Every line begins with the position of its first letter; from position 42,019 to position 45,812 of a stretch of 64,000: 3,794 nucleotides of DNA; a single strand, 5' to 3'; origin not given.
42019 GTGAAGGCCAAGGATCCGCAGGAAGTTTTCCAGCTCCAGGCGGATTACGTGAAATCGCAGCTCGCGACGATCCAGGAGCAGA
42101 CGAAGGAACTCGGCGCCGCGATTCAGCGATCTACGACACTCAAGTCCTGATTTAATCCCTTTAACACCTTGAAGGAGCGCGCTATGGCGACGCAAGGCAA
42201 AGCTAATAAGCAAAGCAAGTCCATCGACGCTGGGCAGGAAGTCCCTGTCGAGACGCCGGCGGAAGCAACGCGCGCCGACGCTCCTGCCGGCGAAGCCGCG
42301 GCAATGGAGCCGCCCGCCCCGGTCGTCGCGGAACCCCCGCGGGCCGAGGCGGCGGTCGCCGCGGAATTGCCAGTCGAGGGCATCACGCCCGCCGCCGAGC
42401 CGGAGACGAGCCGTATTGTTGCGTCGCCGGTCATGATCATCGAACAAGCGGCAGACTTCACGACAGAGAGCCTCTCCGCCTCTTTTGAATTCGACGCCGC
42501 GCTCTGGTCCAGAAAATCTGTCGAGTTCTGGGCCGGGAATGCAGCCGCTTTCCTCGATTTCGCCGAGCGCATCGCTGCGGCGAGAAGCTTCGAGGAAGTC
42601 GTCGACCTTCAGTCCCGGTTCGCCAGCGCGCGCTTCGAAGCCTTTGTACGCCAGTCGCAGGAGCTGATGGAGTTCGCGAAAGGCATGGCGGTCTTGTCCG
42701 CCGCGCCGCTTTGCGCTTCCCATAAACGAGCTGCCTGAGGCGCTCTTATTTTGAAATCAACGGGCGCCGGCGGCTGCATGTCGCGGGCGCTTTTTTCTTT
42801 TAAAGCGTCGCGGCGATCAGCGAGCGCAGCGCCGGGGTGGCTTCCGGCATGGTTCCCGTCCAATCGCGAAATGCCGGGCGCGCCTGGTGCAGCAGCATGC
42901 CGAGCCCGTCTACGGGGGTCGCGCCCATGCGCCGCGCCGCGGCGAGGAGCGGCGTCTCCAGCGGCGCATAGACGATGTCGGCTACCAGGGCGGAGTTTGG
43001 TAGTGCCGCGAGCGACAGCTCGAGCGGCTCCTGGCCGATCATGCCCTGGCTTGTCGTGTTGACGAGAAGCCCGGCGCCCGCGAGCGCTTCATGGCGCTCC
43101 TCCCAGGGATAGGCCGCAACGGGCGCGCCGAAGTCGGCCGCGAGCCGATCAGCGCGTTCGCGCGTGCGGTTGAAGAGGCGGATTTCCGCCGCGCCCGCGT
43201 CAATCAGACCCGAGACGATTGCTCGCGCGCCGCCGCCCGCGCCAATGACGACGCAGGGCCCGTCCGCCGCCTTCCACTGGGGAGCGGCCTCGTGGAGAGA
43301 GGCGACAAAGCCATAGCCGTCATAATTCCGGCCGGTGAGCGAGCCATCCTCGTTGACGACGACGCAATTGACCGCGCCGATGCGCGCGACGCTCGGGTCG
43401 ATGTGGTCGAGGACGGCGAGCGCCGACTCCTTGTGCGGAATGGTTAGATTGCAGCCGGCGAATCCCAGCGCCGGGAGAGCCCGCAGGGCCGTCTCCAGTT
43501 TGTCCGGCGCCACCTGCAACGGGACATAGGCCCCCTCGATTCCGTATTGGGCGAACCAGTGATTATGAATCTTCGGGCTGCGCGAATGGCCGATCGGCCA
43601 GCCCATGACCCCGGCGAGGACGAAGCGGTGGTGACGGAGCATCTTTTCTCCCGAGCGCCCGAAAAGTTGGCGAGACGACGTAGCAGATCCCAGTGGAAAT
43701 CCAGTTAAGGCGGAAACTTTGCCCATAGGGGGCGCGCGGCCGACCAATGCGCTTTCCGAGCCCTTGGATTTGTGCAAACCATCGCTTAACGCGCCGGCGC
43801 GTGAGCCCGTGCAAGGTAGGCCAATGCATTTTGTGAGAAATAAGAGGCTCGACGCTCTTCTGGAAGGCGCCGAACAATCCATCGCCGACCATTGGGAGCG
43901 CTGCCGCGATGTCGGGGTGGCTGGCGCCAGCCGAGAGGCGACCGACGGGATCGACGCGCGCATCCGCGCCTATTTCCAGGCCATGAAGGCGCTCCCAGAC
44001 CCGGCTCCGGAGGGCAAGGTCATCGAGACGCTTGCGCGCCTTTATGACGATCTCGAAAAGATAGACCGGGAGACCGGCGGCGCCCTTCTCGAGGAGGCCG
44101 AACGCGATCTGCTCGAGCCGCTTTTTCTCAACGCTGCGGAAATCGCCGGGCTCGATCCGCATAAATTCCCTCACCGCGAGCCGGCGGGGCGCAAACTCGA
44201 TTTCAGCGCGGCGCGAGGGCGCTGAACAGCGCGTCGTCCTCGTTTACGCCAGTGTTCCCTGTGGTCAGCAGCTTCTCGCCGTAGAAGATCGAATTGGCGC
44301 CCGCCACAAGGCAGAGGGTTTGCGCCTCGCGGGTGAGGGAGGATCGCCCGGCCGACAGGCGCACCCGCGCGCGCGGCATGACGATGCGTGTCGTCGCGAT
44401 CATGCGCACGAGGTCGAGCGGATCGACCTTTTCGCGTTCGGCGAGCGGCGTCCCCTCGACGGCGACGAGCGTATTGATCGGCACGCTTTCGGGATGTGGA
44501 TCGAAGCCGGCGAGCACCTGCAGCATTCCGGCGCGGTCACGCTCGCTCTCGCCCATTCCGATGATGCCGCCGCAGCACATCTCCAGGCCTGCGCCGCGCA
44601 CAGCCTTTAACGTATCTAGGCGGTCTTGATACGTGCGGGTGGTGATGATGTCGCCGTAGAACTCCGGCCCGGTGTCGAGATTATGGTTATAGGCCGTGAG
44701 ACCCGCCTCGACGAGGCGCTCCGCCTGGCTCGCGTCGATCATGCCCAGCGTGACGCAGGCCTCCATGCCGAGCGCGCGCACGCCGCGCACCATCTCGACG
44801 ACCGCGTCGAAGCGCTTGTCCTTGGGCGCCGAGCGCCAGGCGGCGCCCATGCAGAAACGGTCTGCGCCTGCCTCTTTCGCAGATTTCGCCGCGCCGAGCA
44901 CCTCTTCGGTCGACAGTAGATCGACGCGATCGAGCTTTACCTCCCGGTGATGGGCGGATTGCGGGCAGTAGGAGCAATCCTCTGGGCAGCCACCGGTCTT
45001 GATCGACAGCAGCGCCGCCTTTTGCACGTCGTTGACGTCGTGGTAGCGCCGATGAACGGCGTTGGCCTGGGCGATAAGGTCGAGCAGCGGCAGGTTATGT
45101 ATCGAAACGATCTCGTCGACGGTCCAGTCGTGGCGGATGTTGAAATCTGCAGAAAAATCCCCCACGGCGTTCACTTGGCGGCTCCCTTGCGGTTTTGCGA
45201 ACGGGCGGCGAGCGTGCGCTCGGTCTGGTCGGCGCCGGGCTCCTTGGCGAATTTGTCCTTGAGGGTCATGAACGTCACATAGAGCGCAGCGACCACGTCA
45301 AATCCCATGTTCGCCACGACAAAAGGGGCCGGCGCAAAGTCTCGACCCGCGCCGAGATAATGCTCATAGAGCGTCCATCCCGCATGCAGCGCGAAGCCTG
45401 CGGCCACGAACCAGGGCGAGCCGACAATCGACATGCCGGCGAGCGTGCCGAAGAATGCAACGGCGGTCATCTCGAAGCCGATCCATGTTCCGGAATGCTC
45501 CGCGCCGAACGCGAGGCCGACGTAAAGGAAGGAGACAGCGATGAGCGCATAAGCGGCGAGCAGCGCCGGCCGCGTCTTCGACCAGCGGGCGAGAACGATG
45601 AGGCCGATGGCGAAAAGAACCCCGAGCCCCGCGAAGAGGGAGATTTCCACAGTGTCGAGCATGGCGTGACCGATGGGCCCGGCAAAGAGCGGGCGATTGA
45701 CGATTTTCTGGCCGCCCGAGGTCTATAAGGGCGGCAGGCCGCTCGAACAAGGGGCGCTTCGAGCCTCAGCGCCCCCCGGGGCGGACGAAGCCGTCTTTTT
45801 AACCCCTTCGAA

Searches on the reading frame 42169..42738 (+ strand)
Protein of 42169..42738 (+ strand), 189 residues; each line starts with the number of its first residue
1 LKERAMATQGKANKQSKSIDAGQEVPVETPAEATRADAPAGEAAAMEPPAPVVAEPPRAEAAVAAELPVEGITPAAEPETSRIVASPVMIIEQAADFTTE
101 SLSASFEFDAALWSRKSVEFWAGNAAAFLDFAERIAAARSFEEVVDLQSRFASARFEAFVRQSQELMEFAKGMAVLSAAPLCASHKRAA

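Call 93: search_protein_families(library=pfam, proteins=[window:42169-42738:+], max_evalue=0.001)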
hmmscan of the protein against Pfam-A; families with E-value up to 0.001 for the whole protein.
window:42169-42738:+ (189 aa): 1 family
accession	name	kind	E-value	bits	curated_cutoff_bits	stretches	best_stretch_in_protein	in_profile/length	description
PF09361.15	Phasin_2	-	2.8e-08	34.3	24.9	1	113-180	28-95/100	Phasin protein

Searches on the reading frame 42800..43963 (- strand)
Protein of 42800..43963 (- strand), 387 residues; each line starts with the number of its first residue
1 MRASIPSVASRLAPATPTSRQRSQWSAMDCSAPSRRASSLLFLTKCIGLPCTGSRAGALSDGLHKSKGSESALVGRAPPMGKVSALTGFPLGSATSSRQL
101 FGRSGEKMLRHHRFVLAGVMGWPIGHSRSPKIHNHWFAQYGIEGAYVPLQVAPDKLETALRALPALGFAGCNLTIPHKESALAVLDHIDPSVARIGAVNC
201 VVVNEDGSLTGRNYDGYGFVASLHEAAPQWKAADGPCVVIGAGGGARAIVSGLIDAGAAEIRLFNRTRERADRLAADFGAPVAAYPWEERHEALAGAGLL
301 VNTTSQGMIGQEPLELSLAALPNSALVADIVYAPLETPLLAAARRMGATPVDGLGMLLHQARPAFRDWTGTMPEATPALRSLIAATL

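Call 31: search_protein_families(library=pfam, proteins=[window:42800-43963:-], max_evalue=0.001)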
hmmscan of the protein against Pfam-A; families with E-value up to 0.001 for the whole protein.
window:42800-43963:- (387 aa): 4 families
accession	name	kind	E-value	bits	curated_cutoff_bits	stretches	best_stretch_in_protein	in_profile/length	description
PF08501.16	Shikimate_dh_N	-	1.1e-27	96.5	27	1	119-201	1-83/83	Shikimate dehydrogenase substrate binding domain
PF01488.26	Shikimate_DH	-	1.6e-08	35.2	24.3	1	236-306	14-85/138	Shikimate / quinate 5-dehydrogenase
PF18317.6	SDH_C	-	6e-06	26.3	25.8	1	353-376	1-24/31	Shikimate 5'-dehydrogenase C-terminal domain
PF03807.23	F420_oxidored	-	5.8e-05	24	21.6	1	239-284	4-50/94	NADP oxidoreductase coenzyme F420-dependent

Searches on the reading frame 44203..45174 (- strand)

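Call 31: search_protein_families(library=pfam, proteins=[window:44203-45174:-], max_evalue=0.001)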
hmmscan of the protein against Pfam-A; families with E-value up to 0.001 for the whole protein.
window:44203-45174:- (323 aa): 2 families
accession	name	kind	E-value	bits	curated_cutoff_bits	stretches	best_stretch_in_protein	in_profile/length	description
PF06968.18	BATS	-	2.5e-24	85.7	22.2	1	232-319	1-84/88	Biotin and Thiamin Synthesis associated domain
PF04055.27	Radical_SAM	-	1.1e-21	78.2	29.5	1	58-219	2-164/166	Radical SAM superfamily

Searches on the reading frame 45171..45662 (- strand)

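Call 31: search_protein_families(library=pfam, proteins=[window:45171-45662:-], max_evalue=0.001)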
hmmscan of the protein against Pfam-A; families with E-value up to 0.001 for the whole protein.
window:45171-45662:- (163 aa): 1 family
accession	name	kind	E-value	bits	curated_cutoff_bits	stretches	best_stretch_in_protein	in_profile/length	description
PF06210.16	DUF1003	-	2.3e-05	24.9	27.4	1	80-156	1-77/103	Protein of unknown function (DUF1003)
